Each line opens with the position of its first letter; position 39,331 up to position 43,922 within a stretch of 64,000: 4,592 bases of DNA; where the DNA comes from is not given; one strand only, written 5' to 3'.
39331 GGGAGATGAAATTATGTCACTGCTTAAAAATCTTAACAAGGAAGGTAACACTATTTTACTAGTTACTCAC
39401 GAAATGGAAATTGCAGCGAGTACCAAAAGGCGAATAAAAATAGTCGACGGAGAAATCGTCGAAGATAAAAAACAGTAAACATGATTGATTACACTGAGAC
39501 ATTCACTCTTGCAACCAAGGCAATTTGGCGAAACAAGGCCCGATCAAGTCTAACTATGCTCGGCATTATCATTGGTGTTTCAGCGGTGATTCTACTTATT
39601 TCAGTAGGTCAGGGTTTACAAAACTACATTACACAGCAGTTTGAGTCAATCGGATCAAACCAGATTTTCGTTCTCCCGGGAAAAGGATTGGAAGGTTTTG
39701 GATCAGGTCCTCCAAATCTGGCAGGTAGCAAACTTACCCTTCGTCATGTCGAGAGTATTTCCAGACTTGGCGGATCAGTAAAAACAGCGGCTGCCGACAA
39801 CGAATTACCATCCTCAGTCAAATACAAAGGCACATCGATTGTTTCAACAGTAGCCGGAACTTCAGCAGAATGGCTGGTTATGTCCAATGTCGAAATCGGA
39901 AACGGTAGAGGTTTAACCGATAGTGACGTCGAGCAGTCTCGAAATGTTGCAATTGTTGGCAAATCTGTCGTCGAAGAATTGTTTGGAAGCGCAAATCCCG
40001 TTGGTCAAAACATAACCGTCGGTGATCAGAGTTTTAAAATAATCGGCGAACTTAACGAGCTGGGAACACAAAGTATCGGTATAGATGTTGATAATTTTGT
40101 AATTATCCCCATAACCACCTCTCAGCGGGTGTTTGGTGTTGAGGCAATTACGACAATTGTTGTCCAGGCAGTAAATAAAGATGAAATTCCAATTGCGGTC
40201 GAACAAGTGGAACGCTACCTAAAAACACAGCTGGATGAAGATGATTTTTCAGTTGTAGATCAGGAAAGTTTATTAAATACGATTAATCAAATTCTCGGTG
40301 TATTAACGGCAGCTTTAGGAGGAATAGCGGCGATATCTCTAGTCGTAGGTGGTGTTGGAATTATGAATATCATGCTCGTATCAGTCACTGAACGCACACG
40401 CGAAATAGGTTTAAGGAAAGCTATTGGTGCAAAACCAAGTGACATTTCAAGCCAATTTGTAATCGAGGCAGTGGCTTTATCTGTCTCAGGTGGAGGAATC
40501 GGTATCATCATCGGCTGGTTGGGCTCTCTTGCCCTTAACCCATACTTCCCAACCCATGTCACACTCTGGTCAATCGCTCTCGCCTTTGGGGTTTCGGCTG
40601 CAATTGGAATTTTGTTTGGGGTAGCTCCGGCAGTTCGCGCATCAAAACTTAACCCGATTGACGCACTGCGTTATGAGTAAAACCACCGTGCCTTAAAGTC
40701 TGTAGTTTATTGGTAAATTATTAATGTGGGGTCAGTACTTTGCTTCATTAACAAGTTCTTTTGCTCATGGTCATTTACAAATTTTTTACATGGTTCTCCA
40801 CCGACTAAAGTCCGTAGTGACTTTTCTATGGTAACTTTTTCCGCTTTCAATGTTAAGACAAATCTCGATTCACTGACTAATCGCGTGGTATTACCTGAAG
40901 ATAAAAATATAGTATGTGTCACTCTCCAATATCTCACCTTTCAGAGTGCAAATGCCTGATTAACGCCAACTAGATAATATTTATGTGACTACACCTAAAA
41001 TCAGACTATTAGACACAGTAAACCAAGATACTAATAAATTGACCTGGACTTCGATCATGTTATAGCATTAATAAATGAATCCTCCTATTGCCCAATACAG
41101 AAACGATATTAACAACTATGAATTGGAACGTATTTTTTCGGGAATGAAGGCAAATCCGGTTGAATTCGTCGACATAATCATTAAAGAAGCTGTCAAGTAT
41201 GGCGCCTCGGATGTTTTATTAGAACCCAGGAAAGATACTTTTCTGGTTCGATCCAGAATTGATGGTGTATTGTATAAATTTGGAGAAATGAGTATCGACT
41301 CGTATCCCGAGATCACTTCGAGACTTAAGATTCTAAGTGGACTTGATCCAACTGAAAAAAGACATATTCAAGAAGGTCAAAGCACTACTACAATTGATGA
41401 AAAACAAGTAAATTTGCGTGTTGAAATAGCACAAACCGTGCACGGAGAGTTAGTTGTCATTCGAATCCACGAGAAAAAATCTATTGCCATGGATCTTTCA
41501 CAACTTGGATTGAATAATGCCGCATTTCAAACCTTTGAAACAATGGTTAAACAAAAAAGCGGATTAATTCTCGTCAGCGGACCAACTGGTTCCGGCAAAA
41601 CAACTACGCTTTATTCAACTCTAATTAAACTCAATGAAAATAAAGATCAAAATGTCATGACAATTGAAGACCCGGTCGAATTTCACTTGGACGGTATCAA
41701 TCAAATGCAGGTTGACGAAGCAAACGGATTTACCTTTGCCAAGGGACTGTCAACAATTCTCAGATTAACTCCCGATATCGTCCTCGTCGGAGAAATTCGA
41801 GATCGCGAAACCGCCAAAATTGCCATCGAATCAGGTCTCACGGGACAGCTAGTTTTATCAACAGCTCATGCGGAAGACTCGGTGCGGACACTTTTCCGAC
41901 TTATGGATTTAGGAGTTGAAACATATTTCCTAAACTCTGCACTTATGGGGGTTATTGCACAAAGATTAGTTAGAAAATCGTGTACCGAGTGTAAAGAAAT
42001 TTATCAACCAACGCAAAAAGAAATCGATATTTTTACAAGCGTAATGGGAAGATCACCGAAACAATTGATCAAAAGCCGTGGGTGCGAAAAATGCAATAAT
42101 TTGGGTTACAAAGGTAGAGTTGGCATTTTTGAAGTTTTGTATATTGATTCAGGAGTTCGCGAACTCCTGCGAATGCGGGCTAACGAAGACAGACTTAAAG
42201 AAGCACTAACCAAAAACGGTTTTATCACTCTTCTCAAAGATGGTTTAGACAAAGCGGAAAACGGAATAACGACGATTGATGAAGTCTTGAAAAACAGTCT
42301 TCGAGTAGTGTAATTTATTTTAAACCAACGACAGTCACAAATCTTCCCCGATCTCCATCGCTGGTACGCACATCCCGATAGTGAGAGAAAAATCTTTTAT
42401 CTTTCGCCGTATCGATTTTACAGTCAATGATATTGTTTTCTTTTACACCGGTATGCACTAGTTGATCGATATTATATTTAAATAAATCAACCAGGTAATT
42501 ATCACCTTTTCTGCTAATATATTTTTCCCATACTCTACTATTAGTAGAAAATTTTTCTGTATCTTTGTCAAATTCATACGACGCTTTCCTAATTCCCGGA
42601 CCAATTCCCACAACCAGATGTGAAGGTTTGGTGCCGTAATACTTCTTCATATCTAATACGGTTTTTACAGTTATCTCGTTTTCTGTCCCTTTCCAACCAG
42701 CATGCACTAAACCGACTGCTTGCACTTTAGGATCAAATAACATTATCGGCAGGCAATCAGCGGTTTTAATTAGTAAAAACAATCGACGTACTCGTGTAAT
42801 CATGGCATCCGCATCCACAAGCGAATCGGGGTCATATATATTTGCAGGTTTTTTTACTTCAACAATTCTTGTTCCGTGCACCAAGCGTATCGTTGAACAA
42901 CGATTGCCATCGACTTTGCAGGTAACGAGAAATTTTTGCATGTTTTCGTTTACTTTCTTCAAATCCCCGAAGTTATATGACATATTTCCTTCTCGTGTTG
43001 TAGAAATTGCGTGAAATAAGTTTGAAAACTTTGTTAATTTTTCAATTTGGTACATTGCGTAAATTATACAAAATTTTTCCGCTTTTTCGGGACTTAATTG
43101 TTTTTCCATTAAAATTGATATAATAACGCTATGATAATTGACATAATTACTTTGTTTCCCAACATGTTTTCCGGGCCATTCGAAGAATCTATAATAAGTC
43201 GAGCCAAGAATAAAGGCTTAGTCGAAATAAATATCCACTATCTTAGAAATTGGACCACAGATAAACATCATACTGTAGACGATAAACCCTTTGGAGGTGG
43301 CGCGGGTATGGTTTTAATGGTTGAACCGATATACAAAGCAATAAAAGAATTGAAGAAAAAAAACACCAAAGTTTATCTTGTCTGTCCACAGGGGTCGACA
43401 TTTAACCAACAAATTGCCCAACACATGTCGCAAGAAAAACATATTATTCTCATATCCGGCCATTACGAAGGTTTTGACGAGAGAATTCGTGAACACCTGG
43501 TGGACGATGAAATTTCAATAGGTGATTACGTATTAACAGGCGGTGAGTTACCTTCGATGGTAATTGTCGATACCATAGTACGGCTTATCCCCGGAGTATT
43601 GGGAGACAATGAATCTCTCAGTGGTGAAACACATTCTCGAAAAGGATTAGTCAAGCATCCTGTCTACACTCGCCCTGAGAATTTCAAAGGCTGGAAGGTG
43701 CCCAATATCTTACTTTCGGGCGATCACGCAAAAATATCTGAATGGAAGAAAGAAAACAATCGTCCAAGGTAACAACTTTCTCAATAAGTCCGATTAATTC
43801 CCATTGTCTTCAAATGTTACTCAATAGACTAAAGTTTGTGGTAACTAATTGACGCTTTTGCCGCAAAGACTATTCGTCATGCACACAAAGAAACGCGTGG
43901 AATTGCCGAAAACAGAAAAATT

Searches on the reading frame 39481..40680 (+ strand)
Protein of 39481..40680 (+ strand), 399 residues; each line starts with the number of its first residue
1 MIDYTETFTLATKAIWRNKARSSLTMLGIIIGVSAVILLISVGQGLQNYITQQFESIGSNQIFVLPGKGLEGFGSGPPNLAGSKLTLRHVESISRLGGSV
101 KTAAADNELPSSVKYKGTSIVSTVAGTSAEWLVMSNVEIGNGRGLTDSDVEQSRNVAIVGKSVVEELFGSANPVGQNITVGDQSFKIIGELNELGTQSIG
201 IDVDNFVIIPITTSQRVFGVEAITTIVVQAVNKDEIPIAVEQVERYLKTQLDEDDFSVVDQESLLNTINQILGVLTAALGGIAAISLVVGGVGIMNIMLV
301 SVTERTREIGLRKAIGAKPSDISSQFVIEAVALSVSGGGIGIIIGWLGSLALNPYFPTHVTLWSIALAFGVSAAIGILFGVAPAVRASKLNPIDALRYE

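Call 66: search_protein_families(library=pfam, proteins=[window:39481-40680:+], max_evalue=0.001)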
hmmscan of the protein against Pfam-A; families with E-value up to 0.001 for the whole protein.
window:39481-40680:+ (399 aa): 2 families
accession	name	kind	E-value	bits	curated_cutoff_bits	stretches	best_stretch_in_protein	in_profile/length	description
PF12704.14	MacB_PCD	-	3.4e-39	135.7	27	1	22-245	1-206/207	MacB-like periplasmic core domain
PF02687.27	FtsX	-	2.4e-22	79.7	25.5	1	282-392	3-120/120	FtsX-like permease C-terminal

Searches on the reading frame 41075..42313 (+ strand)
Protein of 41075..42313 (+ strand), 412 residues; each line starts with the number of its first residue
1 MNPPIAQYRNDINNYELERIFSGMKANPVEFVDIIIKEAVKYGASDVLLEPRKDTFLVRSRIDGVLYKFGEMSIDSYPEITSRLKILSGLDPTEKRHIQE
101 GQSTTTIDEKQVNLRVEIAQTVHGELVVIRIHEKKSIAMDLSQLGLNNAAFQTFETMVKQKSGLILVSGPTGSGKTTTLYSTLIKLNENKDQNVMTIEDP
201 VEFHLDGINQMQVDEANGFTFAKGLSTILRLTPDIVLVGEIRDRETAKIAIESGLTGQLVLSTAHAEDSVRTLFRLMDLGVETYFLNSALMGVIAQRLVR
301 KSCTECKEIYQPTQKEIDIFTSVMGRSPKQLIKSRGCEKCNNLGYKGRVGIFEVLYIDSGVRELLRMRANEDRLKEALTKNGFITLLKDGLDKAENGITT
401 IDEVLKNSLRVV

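Call 66: search_protein_families(library=pfam, proteins=[window:41075-42313:+], max_evalue=0.001)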
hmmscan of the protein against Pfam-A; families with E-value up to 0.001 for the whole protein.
window:41075-42313:+ (412 aa): 3 families
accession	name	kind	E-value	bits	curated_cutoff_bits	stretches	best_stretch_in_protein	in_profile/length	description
PF00437.27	T2SSE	-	9.9e-108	360.5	24.9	1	30-405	10-369/370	Type II/IV secretion system protein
PF25199.1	nSTAND_NTPase5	-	2.4e-06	27.9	34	1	152-206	30-85/145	Novel STAND NTPase 5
PF20720.3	nSTAND3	-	0.00021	21.5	27.2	1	148-203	4-57/155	Novel STAND NTPase 3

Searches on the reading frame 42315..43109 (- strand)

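Call 66: search_protein_families(library=pfam, proteins=[window:42315-43109:-], max_evalue=0.001)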
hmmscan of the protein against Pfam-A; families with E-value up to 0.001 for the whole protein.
window:42315-43109:- (264 aa): 1 family
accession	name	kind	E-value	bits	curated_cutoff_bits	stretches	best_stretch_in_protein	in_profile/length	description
PF02578.20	Cu-oxidase_4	-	2.3e-52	178.2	22.9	1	40-261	14-237/238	Multi-copper polyphenol oxidoreductase laccase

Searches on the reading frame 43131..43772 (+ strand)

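Call 66: search_protein_families(library=pfam, proteins=[window:43131-43772:+], max_evalue=0.001)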
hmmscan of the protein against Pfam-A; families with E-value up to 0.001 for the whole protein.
window:43131-43772:+ (213 aa): 1 family
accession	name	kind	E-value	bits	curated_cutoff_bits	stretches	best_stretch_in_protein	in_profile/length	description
PF01746.26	tRNA_m1G_MT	-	2.1e-60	204.3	27.3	1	23-210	2-186/195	tRNA (Guanine-1)-methyltransferase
